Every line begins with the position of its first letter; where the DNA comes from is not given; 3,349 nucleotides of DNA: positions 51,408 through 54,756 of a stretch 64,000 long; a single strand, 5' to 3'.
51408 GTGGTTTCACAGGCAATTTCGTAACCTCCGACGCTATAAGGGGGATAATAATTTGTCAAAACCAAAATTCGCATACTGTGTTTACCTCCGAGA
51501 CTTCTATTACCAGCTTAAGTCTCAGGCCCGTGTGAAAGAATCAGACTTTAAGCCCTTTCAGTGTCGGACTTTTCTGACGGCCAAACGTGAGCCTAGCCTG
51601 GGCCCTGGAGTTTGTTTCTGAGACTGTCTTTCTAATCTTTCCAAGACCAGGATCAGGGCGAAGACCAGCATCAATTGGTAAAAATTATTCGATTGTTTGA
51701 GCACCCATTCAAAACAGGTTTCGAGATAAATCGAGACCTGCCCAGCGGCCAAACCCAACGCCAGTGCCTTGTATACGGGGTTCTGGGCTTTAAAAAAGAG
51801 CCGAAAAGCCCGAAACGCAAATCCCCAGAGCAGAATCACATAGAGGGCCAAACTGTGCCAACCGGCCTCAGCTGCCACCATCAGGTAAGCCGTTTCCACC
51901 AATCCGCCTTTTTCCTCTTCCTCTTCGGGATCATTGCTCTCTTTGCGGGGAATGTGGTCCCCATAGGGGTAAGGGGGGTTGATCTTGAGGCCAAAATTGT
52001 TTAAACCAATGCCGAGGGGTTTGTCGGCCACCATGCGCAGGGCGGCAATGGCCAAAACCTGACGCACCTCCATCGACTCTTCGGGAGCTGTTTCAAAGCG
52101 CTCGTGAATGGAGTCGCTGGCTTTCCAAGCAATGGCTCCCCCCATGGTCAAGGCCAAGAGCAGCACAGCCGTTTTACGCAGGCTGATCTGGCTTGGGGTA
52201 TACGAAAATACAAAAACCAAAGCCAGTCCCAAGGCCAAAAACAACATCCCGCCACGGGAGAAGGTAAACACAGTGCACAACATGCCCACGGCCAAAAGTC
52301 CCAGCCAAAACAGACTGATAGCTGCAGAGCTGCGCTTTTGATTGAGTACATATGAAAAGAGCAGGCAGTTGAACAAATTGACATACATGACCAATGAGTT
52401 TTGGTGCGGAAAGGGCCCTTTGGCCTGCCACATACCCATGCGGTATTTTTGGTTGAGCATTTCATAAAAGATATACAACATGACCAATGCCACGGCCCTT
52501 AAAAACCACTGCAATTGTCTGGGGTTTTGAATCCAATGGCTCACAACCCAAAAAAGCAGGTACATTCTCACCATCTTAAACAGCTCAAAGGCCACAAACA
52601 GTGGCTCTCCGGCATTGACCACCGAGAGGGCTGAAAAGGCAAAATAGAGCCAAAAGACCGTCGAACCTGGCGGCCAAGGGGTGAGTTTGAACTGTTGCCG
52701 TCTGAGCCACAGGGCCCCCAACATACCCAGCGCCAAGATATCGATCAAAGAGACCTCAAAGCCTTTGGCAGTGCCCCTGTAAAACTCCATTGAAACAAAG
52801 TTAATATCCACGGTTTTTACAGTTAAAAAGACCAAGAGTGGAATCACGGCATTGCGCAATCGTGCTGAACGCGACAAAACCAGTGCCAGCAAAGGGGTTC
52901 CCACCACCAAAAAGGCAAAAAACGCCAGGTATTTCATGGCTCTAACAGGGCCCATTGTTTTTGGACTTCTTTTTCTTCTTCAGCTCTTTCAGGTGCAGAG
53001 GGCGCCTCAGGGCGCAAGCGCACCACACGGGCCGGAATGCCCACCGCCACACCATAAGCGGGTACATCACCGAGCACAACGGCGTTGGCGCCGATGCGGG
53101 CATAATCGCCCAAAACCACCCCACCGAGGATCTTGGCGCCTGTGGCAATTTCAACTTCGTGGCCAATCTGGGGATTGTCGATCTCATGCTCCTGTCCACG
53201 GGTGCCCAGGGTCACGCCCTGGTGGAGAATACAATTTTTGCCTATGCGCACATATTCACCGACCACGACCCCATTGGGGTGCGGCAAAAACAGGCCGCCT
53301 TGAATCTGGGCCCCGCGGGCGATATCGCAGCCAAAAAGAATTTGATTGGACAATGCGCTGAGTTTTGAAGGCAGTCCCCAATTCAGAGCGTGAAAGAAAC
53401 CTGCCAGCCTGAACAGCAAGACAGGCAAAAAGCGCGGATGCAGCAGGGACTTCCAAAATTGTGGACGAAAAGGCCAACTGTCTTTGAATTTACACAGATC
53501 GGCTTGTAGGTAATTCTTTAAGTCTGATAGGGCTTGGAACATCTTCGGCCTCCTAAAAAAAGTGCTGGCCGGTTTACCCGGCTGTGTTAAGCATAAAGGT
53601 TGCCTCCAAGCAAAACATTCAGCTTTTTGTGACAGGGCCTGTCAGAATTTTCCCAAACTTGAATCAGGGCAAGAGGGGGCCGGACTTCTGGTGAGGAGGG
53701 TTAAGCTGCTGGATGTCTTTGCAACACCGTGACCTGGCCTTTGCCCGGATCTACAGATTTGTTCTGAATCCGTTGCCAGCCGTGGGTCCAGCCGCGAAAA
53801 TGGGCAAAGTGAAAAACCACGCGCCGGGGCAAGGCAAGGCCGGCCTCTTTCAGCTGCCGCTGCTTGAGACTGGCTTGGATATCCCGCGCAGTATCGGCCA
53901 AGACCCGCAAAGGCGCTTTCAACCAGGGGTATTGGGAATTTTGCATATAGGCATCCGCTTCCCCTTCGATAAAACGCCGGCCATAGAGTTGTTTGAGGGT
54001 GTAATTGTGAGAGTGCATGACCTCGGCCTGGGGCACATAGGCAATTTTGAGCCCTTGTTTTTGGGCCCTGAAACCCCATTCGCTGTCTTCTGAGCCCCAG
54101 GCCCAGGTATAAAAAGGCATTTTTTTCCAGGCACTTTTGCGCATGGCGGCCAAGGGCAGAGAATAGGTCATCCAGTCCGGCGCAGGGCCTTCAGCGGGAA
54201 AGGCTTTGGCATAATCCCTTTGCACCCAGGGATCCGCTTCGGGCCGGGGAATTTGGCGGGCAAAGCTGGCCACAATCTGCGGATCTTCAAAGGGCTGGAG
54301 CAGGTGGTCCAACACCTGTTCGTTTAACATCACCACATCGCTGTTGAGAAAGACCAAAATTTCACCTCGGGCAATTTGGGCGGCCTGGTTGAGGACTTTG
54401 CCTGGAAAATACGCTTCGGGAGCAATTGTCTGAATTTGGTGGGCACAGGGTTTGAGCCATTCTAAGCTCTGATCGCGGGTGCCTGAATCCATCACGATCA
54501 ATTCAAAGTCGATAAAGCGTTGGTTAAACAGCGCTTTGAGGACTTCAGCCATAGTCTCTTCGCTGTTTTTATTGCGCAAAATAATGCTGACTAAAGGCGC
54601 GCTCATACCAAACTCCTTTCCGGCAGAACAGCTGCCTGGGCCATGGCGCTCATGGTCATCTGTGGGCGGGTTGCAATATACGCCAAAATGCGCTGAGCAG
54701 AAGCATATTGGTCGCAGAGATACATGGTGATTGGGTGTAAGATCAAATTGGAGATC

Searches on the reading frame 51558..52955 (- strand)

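Call 15: search_protein_families(library=pfam, proteins=[window:51558-52955:-], max_evalue=1)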
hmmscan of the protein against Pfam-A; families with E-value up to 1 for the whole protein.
window:51558-52955:- (465 aa): 2 families
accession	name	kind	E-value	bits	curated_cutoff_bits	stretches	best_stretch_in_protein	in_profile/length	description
PF04932.20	Wzy_C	-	3.9e-10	40.2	31.7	1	221-372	3-148/149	O-Antigen ligase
PF23933.1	DUF7269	-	0.48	10.9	29.1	1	236-297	2-65/162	Family of unknown function (DUF7269)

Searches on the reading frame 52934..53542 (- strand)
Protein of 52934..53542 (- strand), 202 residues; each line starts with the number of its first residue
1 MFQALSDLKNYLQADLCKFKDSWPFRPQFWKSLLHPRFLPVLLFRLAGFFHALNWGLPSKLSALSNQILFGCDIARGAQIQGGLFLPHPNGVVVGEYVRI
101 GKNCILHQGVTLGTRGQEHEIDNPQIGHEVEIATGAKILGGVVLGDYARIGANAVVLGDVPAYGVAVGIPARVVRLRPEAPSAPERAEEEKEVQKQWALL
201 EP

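Call 15: search_protein_families(library=pfam, proteins=[window:52934-53542:-], max_evalue=1)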
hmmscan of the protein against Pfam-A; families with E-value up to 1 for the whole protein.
window:52934-53542:- (202 aa): 5 families
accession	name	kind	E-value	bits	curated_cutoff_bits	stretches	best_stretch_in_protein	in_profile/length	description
PF00132.30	Hexapep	-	4.5e-13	48.7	27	2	123-157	1-35/36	Bacterial transferase hexapeptide (six repeats)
PF25084.1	LbH_EIF2B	-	0.00015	22.2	54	2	93-155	40-104/105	EIF2B subunit epsilon LbH domain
PF14602.12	Hexapep_2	-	0.00081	19.5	27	1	92-114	2-22/34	Hexapeptide repeat of succinyl-transferase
PF24149.1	K1-lyase_Rider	-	0.018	15.9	27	1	129-176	15-58/89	K1 capsule-specific polysaccharide lyase, Rider domain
PF21711.3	DCTN5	-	0.18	11.9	40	0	90-109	100-119/182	Dynactin subunit 5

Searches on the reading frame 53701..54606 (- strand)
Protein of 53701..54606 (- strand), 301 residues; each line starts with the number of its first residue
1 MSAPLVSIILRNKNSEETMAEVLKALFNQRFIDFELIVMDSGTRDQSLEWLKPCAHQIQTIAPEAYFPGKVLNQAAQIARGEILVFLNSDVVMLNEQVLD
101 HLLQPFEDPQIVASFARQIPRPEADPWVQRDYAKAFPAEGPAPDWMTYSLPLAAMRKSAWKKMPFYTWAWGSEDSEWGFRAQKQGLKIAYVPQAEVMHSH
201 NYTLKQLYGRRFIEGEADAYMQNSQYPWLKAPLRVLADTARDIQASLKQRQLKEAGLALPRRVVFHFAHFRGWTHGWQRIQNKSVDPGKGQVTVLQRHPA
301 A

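Call 15: search_protein_families(library=pfam, proteins=[window:53701-54606:-], max_evalue=1)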
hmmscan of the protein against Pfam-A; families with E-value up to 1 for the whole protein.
window:53701-54606:- (301 aa): 7 families
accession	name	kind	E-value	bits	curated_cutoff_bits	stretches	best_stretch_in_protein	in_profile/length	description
PF00535.33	Glycos_transf_2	-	1.5e-15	57.9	23.3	1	7-130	1-128/168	Glycosyl transferase family 2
PF13641.12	Glyco_tranf_2_3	-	6.7e-09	36.5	27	2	172-209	185-222/230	Glycosyltransferase like family 2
PF13632.12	Glyco_trans_2_3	-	0.00078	19.7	27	1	153-211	77-136/198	Glycosyl transferase family group 2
PF02709.20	Glyco_transf_7C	-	0.0023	18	23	1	167-193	41-67/78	N-terminal domain of galactosyltransferase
PF10111.15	Glyco_tranf_2_2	-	0.0032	17.4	27.3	1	9-93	3-94/276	Glycosyltransferase like family 2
PF13712.12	Glyco_tranf_2_5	-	0.004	17.3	27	1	72-111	45-85/210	Glycosyltransferase like family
PF13884.11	Peptidase_S74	-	0.15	12.8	22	1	158-182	18-47/58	Chaperone of endosialidase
